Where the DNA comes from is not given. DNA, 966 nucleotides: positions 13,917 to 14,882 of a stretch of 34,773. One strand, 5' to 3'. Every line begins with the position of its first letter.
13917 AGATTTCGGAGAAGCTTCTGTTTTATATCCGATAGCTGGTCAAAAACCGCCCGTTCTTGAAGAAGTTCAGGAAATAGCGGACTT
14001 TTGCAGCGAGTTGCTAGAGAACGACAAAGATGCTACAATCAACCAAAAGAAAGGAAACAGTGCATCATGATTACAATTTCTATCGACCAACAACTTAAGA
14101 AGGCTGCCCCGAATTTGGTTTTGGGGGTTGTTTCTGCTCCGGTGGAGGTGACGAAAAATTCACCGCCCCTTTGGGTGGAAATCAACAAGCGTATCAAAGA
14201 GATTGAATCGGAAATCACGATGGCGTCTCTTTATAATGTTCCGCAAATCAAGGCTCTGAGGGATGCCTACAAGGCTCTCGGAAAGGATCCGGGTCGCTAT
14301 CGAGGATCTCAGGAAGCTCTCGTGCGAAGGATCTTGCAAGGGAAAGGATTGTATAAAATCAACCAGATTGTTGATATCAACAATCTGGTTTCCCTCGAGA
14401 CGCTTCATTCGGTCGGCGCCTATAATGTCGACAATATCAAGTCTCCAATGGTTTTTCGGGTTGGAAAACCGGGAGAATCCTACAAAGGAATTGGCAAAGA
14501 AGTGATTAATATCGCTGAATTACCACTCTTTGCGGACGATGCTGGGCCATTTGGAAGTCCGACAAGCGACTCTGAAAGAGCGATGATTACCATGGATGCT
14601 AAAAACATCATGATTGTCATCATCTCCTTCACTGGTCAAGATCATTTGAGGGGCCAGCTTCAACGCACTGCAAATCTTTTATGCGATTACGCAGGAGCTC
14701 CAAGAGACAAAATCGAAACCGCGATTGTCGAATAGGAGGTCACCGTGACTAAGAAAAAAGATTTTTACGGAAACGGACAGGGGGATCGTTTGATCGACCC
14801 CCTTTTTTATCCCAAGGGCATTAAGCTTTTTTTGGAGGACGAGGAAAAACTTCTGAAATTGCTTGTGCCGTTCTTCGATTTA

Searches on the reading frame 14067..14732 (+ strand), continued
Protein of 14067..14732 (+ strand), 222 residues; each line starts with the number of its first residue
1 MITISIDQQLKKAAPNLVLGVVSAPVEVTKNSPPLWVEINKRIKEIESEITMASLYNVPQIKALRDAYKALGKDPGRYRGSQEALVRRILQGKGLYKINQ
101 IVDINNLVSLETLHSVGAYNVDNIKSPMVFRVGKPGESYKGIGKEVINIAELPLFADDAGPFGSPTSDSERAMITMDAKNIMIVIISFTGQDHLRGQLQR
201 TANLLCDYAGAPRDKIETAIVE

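Call 59: search_protein_families(library=pfam, proteins=[L079:3611-4216:+, L082:7513-8613:+, L103:2514-3311:-, L121:4838-5566:+, L113:6201-7202:+, L120:5882-7132:-, L118:6991-8445:+, L110:3517-5751:+, L082:5082-5855:+, L090:7787-8323:+], max_evalue=0.0001)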
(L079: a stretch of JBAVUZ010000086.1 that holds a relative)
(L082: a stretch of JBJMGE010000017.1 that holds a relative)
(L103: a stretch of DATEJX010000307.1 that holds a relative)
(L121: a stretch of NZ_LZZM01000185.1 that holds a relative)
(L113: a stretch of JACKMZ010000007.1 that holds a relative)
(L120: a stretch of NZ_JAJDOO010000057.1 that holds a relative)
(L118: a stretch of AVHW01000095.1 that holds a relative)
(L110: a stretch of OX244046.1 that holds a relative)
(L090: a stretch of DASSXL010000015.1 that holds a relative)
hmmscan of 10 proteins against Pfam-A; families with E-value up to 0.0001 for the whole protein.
L079:3611-4216:+ (202 aa): 1 family
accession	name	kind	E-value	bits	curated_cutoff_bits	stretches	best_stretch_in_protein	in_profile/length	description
PF01058.29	Oxidored_q6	-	1.7e-29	102.6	27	1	75-182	1-126/128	NADH ubiquinone oxidoreductase, 20 Kd subunit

L082:7513-8613:+ (367 aa): 2 families
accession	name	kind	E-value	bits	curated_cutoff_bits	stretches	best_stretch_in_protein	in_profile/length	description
PF08450.18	SGL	-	1.1e-07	32.2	26.3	0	112-242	103-243/246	SMP-30/Gluconolactonase/LRE-like region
PF25174.1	Beta-prop_THOC3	-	9.9e-06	25.2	305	0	68-171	58-159/272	THOC3 beta-propeller domain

L103:2514-3311:- (266 aa): 3 families
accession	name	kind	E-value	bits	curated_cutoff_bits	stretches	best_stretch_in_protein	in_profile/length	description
PF13411.12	MerR_1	-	2.5e-19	69.6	21.6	1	18-85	1-67/69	MerR HTH family regulatory protein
PF00376.29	MerR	-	4.4e-15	55.6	28.2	1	20-56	2-38/38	MerR family regulatory protein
PF07739.18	TipAS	-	4.8e-15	56.5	23.8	1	150-260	6-116/117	TipAS antibiotic-recognition domain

L121:4838-5566:+ (243 aa): 3 families
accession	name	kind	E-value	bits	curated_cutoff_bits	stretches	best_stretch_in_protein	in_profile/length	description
PF12833.13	HTH_18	-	4.1e-20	72.3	33.6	1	161-240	1-80/80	Helix-turn-helix domain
PF00165.29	HTH_AraC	-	2e-14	53.7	26.6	2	202-239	6-42/42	Bacterial regulatory helix-turn-helix proteins, AraC family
PF02311.25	AraC_binding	-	3.9e-05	23.9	21.1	1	18-75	12-71/135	AraC-like ligand binding domain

L113:6201-7202:+ (334 aa): 0 families

L120:5882-7132:- (417 aa): 5 families
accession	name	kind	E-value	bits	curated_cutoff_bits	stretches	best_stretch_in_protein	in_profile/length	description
PF13365.12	Trypsin_2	-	5.3e-36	124.9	27.6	1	145-284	1-144/144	Trypsin-like peptidase domain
PF13180.12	PDZ_2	-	4.2e-20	72.2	27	1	333-409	12-78/80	PDZ domain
PF00089.32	Trypsin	-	3.2e-19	70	20.6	1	140-309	19-219/220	Trypsin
PF17820.7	PDZ_6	-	4.3e-10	39.6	27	1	347-400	2-54/54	PDZ domain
PF00595.29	PDZ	-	1.3e-08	35.6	23.2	1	341-397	22-79/81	PDZ domain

L118:6991-8445:+ (485 aa): 2 families
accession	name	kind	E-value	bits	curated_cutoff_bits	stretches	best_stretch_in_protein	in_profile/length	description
PF03734.19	YkuD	-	5.7e-20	72.8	23.4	1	366-483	2-145/146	L,D-transpeptidase catalytic domain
PF12229.13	PG_binding_4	-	1.8e-11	44.7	22.1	1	232-344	5-114/117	Putative peptidoglycan binding domain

L110:3517-5751:+ (745 aa): 4 families
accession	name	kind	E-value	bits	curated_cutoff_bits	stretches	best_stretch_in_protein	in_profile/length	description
PF00563.25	EAL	-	2.7e-73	246.7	31.3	1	499-733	3-236/236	EAL domain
PF00990.26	GGDEF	-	2.7e-21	76.4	23.8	1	327-475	1-157/161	Diguanylate cyclase, GGDEF domain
PF02743.24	dCache_1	-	3.7e-17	63.1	45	1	56-262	16-233/240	Cache domain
PF22673.2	MCP-like_PDC_1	-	1.9e-08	35.1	27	1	94-178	25-111/113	Methyl-accepting chemotaxis protein-like, first PDC sensor domain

L082:5082-5855:+ (258 aa): 0 families

L090:7787-8323:+ (179 aa): 0 families

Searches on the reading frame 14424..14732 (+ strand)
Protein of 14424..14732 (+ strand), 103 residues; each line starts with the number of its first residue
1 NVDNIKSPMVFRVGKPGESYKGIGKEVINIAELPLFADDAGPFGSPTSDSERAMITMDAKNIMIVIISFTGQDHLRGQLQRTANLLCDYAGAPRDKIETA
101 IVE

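Call 88: search_solved_structures(query=window:14424-14732:+, max_evalue=10, show_alignments=3)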
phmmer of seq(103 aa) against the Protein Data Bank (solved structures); distinct sequences matched with E-value up to 10: 4.
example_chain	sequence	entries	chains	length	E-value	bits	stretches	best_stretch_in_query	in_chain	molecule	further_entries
7jif_A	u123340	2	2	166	0.81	13.3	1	22-90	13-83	GTPase HRas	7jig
521p_A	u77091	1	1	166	0.84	13.3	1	22-90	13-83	H-RAS P21 PROTEIN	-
8stn_A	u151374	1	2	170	1.2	12.8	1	22-90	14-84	GTPase KRas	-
8stm_A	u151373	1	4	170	1.4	12.6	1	22-90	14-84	GTPase KRas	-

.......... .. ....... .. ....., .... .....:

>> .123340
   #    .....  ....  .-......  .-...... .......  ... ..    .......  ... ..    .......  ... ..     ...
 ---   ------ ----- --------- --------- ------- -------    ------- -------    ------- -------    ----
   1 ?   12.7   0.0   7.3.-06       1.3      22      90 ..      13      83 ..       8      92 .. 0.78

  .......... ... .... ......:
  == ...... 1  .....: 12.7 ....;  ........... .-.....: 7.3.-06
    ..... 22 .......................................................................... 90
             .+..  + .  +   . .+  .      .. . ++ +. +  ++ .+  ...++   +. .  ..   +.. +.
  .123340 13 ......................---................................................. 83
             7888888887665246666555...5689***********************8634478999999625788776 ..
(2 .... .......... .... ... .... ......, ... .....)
